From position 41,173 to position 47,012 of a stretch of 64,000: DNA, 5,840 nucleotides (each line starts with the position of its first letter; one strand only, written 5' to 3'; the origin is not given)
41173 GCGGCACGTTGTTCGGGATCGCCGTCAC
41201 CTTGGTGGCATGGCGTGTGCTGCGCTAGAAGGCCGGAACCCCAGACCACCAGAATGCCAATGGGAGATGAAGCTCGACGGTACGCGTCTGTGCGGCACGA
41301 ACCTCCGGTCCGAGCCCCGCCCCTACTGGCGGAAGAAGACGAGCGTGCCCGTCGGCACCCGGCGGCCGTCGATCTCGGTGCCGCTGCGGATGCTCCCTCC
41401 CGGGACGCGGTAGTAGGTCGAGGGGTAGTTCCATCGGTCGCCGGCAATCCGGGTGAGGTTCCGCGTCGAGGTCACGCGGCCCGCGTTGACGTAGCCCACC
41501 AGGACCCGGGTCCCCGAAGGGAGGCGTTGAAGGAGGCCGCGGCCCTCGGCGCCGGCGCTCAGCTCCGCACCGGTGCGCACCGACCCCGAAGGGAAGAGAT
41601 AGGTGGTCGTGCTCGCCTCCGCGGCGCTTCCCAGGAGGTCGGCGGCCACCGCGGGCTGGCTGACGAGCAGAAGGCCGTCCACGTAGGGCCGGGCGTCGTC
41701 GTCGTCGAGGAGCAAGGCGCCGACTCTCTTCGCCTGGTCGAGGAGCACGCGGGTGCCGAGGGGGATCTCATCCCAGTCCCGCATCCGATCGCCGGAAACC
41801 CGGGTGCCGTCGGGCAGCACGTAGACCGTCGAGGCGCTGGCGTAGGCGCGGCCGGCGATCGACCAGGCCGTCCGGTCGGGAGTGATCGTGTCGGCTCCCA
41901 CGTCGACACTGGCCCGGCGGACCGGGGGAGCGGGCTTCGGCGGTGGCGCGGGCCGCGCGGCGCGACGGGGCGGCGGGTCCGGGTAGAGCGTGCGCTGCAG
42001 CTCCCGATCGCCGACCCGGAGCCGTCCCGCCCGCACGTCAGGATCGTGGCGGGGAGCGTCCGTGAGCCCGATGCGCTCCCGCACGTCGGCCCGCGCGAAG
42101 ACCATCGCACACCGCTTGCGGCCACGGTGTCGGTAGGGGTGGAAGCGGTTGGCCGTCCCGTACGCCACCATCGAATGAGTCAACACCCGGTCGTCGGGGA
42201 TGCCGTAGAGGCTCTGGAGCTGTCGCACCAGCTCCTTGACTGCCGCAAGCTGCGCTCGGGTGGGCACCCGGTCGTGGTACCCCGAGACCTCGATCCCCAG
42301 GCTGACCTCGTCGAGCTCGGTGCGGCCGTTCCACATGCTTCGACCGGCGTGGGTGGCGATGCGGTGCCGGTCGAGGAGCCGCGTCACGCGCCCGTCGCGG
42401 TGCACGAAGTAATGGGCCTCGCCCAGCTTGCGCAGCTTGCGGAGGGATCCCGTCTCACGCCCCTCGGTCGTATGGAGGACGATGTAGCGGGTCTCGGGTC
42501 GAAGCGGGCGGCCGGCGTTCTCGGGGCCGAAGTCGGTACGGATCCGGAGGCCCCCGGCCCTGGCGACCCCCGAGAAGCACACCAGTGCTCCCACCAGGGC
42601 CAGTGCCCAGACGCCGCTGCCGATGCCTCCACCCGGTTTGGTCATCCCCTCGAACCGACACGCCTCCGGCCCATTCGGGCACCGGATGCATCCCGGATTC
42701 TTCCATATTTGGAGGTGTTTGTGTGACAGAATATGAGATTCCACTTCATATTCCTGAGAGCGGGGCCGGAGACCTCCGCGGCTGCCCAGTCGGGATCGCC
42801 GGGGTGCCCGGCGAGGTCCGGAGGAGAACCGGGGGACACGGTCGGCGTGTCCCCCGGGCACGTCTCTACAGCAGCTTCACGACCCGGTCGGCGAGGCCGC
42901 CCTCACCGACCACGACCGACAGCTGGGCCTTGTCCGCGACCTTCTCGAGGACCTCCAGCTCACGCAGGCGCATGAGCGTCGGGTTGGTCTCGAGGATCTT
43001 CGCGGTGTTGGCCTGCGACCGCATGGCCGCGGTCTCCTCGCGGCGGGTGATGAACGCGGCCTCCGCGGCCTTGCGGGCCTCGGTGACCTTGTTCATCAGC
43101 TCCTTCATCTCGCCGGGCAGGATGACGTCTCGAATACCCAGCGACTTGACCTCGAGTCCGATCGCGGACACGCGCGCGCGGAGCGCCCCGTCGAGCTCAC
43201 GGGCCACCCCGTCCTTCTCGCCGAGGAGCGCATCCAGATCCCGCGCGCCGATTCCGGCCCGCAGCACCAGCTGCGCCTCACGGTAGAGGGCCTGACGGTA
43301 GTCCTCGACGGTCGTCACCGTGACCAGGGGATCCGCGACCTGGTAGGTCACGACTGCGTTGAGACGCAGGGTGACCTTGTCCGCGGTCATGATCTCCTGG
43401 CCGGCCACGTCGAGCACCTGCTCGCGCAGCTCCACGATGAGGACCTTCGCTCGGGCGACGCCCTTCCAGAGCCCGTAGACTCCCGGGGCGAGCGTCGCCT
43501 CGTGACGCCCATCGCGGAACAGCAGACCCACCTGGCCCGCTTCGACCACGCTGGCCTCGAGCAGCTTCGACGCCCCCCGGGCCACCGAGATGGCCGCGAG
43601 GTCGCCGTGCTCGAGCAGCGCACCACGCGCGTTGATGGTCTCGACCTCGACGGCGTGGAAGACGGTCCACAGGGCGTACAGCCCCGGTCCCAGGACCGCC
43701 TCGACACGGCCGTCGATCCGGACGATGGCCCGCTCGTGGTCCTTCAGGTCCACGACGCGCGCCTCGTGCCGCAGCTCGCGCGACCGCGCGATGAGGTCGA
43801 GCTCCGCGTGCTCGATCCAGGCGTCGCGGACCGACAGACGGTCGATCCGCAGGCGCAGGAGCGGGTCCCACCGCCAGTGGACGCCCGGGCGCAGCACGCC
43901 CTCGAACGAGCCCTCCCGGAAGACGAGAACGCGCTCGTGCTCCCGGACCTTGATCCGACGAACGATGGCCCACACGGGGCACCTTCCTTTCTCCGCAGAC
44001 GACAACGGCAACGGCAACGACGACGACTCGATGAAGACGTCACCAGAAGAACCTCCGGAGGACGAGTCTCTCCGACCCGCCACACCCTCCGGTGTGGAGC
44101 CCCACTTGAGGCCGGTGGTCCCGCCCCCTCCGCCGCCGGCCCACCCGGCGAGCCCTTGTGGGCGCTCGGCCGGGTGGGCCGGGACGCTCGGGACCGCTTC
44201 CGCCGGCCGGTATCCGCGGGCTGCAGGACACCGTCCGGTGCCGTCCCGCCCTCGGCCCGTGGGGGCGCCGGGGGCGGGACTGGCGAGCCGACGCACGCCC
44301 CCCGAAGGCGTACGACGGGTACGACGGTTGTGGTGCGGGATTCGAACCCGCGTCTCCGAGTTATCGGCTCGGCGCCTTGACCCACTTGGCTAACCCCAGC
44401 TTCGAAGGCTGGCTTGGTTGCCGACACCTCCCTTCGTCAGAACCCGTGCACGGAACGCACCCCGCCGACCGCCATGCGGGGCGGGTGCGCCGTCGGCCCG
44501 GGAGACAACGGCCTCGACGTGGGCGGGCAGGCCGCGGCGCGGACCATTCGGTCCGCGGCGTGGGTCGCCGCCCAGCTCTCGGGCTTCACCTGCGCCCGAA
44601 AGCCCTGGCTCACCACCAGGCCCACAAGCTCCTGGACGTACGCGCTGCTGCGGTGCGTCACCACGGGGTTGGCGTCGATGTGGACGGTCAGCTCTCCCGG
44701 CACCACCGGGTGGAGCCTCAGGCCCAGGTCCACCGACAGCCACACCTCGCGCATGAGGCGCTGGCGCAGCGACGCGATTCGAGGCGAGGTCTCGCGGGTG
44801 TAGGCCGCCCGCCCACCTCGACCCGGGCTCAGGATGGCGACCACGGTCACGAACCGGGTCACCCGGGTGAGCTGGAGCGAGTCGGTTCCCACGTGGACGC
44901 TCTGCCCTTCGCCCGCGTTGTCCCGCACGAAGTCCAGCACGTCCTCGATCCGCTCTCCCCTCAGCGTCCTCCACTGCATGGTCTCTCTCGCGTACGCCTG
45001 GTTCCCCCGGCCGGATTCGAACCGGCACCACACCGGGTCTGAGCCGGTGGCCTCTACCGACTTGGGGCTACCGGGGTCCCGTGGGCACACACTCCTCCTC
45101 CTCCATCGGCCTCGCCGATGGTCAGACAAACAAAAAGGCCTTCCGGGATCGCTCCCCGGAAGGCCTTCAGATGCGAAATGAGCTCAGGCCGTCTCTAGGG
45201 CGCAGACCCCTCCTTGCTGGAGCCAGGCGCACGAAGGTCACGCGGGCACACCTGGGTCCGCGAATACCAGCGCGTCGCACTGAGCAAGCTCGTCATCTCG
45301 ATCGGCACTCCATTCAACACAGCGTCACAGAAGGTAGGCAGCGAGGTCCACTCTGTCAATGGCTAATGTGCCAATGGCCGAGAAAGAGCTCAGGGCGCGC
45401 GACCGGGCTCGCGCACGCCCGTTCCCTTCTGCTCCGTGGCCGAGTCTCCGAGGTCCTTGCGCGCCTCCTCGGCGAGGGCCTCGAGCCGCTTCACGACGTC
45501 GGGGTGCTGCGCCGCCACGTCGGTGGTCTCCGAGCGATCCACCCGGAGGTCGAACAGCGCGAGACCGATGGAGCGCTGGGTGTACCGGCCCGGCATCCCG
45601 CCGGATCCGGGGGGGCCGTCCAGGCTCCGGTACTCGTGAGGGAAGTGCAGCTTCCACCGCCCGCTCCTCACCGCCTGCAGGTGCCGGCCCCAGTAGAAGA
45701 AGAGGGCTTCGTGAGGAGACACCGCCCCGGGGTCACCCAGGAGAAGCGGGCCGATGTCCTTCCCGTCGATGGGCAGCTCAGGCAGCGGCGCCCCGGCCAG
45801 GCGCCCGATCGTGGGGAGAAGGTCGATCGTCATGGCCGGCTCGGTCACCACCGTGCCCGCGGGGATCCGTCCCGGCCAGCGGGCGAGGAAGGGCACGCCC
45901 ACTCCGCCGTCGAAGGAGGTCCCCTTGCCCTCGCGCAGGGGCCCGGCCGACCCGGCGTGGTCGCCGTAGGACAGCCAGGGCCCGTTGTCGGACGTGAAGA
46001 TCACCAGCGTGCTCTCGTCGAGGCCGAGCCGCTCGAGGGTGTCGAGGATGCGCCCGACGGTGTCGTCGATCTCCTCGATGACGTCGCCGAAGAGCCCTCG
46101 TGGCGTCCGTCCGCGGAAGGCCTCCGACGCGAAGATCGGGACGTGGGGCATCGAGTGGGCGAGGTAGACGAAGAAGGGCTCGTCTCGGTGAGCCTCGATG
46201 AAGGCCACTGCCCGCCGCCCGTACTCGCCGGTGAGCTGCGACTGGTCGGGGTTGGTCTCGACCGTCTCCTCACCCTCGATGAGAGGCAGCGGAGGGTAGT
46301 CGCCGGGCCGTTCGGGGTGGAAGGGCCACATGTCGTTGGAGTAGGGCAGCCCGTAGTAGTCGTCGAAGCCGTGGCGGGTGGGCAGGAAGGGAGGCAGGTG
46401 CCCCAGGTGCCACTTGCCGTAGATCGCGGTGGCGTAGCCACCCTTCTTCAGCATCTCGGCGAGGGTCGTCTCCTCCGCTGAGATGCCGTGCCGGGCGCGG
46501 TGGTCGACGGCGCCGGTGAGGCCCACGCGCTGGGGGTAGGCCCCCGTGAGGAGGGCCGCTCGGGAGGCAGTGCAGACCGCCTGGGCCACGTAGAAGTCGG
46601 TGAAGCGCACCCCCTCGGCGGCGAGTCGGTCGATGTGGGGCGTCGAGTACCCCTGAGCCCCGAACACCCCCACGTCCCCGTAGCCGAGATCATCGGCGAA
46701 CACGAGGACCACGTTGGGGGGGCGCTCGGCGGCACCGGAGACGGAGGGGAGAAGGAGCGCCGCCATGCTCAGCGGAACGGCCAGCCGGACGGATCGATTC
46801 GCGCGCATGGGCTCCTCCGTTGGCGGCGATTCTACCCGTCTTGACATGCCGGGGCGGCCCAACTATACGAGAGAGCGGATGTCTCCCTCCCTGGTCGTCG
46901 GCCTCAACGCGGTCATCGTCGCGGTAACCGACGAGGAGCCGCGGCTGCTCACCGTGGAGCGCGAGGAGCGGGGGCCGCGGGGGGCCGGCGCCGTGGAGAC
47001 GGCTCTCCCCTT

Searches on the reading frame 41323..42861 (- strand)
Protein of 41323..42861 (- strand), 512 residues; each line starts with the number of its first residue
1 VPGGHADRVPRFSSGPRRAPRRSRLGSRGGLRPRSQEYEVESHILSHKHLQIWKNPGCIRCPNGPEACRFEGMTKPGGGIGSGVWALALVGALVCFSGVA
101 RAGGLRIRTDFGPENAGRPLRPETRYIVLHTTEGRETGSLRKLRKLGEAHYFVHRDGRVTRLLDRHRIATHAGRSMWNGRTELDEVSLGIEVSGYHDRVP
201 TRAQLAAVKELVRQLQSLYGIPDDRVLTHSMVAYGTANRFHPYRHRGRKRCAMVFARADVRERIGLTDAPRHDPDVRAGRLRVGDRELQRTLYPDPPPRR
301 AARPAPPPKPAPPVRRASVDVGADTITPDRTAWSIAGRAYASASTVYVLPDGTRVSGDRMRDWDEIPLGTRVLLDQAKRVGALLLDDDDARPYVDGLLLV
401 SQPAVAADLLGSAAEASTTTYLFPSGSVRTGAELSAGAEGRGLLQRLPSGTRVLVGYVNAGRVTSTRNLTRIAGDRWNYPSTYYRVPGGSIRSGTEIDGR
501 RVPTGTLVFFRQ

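Call 66: search_protein_families(library=pfam, proteins=[window:41323-42861:-], max_evalue=0.00001)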
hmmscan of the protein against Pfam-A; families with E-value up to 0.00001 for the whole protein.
window:41323-42861:- (512 aa): 1 family
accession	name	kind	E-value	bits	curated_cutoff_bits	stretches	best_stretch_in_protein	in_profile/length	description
PF01510.30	Amidase_2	-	7.6e-20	72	26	1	124-235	5-124/131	N-acetylmuramoyl-L-alanine amidase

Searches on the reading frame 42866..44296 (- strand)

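Call 66: search_protein_families(library=pfam, proteins=[window:42866-44296:-], max_evalue=0.00001)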
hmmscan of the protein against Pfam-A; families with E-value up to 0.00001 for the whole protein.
window:42866-44296:- (476 aa): 1 family
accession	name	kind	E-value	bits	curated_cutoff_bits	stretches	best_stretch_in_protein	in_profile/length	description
PF01145.31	Band_7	-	5.4e-35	121.5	23.6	1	250-421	2-175/176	SPFH domain / Band 7 family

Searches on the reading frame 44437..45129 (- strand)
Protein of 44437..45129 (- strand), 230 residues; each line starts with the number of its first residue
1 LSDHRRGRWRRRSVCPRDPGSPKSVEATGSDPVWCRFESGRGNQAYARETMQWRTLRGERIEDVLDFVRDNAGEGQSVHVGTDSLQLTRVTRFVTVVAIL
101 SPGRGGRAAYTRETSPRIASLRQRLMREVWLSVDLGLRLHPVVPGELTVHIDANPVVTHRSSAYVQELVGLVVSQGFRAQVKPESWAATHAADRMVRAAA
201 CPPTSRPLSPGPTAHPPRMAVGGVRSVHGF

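Call 66: search_protein_families(library=pfam, proteins=[window:44437-45129:-], max_evalue=0.00001)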
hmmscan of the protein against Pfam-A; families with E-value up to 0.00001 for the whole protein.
window:44437-45129:- (230 aa): 1 family
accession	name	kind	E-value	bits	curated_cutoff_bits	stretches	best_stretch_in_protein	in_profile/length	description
PF04308.18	RNaseH_like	-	2.1e-28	99.5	25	1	61-195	3-143/145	Ribonuclease H-like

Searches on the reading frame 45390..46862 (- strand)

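Call 66: search_protein_families(library=pfam, proteins=[window:45390-46862:-], max_evalue=0.00001)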
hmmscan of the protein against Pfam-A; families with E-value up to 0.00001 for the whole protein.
window:45390-46862:- (490 aa): 3 families
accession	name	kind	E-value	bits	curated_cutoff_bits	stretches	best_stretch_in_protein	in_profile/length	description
PF00884.28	Sulfatase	-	4.4e-59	200.7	25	1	49-358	1-301/301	Sulfatase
PF14707.11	Sulfatase_C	-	1.7e-13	51.7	30.9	1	382-473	1-98/127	C-terminal region of aryl-sulfatase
PF01663.27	Phosphodiest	-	2.4e-07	31.1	23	0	259-294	185-220/342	Type I phosphodiesterase / nucleotide pyrophosphatase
